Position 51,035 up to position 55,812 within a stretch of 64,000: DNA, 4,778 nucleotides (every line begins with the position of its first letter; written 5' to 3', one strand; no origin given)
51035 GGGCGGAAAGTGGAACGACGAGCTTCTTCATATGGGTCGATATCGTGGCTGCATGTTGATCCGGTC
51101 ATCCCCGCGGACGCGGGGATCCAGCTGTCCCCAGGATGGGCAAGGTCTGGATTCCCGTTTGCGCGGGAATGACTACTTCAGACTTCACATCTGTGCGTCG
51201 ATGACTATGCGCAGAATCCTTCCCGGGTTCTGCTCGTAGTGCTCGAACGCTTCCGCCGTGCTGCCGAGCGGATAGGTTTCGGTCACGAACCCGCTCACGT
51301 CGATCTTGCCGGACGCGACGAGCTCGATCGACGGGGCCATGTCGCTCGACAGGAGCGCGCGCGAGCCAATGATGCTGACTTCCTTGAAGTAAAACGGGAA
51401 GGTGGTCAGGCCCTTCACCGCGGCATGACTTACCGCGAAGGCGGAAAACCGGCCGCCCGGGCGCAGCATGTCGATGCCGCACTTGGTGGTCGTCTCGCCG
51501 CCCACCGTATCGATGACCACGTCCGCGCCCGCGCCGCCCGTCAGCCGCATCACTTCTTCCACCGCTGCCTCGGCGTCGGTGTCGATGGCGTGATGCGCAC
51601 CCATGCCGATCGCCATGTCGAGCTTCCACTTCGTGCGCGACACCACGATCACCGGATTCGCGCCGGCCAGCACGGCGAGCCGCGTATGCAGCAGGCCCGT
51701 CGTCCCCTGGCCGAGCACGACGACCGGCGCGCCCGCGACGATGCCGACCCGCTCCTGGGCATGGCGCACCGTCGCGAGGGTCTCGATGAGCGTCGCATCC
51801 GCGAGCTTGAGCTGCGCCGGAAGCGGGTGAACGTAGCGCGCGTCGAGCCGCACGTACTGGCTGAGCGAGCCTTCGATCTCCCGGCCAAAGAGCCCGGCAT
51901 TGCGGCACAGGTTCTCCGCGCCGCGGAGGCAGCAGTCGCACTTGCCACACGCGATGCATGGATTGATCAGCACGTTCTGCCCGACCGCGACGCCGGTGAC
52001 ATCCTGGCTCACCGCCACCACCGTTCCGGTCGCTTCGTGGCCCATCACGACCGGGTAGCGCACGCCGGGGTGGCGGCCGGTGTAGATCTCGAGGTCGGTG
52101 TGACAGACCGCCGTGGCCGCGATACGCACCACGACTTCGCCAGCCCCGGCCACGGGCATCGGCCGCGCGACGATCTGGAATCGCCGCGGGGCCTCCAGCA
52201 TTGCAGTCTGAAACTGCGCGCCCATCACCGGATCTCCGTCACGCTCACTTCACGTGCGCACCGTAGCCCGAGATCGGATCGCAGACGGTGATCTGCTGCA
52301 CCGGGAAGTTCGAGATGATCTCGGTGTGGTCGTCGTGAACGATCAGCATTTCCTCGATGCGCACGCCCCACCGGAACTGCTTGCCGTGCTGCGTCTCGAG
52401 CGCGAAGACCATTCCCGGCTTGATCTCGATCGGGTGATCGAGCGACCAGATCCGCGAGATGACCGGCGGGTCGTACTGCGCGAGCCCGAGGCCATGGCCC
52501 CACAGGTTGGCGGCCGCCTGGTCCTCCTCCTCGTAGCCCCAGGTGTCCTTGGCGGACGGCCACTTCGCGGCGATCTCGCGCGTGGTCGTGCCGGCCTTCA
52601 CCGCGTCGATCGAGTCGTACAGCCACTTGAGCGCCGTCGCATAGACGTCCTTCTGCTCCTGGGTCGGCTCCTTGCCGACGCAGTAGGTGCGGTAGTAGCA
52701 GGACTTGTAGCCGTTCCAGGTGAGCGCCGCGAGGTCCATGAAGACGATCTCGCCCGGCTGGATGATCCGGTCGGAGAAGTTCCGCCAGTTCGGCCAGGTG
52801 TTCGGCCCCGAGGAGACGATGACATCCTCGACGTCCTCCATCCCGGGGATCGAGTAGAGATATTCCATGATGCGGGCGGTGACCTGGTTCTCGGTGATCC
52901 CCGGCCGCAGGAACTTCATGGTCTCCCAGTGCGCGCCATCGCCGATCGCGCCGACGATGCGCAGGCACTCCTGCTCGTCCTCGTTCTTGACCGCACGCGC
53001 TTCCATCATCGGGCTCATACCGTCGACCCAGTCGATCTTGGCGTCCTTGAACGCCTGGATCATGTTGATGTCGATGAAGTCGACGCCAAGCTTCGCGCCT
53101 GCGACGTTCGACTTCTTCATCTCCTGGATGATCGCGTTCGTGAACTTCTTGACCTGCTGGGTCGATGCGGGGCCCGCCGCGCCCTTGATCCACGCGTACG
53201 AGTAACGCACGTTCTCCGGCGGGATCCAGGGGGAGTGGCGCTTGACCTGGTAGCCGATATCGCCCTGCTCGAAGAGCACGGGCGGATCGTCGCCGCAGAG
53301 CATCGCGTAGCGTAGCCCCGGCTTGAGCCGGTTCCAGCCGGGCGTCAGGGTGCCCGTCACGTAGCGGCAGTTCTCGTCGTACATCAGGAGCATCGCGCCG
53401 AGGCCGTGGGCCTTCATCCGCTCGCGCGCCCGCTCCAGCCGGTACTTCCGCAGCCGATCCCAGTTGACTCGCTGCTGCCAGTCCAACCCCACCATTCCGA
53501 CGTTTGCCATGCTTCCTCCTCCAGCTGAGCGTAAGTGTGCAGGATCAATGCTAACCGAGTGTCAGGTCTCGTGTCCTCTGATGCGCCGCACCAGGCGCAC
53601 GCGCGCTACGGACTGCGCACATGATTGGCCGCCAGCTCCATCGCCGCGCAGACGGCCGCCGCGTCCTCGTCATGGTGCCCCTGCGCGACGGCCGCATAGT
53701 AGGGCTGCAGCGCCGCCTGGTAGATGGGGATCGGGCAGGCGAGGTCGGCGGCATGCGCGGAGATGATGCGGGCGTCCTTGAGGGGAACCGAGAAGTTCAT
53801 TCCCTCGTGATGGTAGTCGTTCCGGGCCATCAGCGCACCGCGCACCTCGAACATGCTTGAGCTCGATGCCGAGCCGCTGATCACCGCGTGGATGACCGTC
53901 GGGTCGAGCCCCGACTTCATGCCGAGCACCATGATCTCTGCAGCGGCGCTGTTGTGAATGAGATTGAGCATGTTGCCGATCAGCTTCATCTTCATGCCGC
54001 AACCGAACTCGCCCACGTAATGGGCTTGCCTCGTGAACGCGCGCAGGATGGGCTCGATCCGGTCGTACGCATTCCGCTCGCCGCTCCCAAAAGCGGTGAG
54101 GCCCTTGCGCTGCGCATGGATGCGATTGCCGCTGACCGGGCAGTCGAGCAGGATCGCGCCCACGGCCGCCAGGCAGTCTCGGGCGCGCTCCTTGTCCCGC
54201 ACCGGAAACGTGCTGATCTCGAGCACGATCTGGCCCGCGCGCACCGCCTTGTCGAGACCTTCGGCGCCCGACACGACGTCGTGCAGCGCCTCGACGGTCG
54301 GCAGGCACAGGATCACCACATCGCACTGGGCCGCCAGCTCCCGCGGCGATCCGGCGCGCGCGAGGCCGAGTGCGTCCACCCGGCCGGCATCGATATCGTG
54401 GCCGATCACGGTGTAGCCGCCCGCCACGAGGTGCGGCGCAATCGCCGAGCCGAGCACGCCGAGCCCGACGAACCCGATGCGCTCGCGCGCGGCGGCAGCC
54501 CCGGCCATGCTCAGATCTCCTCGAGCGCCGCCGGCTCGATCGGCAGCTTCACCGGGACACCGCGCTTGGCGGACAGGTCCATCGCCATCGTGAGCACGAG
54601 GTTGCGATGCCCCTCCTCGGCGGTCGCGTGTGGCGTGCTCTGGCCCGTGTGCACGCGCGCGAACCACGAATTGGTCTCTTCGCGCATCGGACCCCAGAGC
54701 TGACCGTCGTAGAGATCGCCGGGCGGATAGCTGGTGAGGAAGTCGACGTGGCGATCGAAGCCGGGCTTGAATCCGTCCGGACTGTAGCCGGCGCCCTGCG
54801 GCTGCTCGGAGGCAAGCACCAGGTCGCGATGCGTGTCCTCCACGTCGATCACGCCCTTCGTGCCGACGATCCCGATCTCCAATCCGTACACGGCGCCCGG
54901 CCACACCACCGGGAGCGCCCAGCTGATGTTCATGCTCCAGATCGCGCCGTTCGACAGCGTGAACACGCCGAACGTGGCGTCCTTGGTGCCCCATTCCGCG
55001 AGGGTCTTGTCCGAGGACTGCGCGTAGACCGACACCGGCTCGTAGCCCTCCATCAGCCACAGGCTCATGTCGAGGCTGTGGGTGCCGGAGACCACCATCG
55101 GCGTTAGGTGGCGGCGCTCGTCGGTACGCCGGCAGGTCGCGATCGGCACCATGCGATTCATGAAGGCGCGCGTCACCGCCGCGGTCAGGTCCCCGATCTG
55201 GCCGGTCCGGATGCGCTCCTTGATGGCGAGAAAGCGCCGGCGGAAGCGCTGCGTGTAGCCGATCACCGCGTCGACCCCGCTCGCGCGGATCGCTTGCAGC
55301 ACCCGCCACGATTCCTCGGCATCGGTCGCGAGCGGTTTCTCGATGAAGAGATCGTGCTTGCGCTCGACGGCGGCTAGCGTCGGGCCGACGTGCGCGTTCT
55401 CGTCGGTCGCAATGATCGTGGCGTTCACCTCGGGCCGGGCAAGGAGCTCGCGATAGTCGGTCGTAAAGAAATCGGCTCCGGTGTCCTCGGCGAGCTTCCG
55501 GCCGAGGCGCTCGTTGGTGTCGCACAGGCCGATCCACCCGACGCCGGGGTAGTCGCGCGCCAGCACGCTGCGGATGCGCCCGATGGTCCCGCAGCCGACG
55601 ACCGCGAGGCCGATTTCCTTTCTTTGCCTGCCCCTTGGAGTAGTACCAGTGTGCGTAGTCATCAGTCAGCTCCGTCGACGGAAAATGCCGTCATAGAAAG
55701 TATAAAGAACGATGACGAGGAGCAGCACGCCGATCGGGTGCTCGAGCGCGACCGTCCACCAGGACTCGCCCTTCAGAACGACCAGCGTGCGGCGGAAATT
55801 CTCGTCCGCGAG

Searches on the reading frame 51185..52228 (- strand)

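Call 32: search_protein_families(library=pfam, proteins=[window:51185-52228:-], max_evalue=0.0001)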
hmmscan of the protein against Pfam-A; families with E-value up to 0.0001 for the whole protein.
window:51185-52228:- (347 aa): 3 families
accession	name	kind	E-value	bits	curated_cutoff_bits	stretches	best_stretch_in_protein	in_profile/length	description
PF08240.17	ADH_N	-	4.9e-31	107.5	23.5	1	28-137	1-103/104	Alcohol dehydrogenase GroES-like domain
PF00107.32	ADH_zinc_N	-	3.1e-25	89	31.8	1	178-305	3-128/129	Zinc-binding dehydrogenase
PF13602.12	ADH_zinc_N_2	-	1.9e-12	48.7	27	1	209-334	1-126/134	Zinc-binding dehydrogenase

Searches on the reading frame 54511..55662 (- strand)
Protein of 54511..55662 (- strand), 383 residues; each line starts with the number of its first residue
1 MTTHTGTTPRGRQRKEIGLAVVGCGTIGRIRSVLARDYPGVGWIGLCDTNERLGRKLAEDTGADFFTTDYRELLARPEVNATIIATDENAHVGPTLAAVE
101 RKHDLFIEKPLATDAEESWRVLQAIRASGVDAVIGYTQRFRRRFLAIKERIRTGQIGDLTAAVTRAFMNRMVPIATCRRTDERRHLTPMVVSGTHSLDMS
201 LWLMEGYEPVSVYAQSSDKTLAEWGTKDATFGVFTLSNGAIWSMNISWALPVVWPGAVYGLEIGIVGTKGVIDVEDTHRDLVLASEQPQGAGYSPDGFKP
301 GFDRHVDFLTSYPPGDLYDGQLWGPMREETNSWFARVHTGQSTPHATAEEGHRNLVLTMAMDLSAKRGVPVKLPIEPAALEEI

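Call 32: search_protein_families(library=pfam, proteins=[window:54511-55662:-], max_evalue=0.0001)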
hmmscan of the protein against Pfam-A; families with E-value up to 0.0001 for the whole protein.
window:54511-55662:- (383 aa): 3 families
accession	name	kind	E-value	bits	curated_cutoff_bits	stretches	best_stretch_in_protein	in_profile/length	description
PF01408.29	GFO_IDH_MocA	-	2.1e-16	61.1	24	1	18-134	2-118/120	Oxidoreductase family, NAD-binding Rossmann fold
PF22725.1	GFO_IDH_MocA_C3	-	1e-13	51.8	27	1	144-272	1-123/124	GFO/IDH/MocA C-terminal domain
PF02894.22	GFO_IDH_MocA_C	-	6.7e-11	42.8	22.9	1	148-373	1-218/218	Oxidoreductase family, C-terminal alpha/beta domain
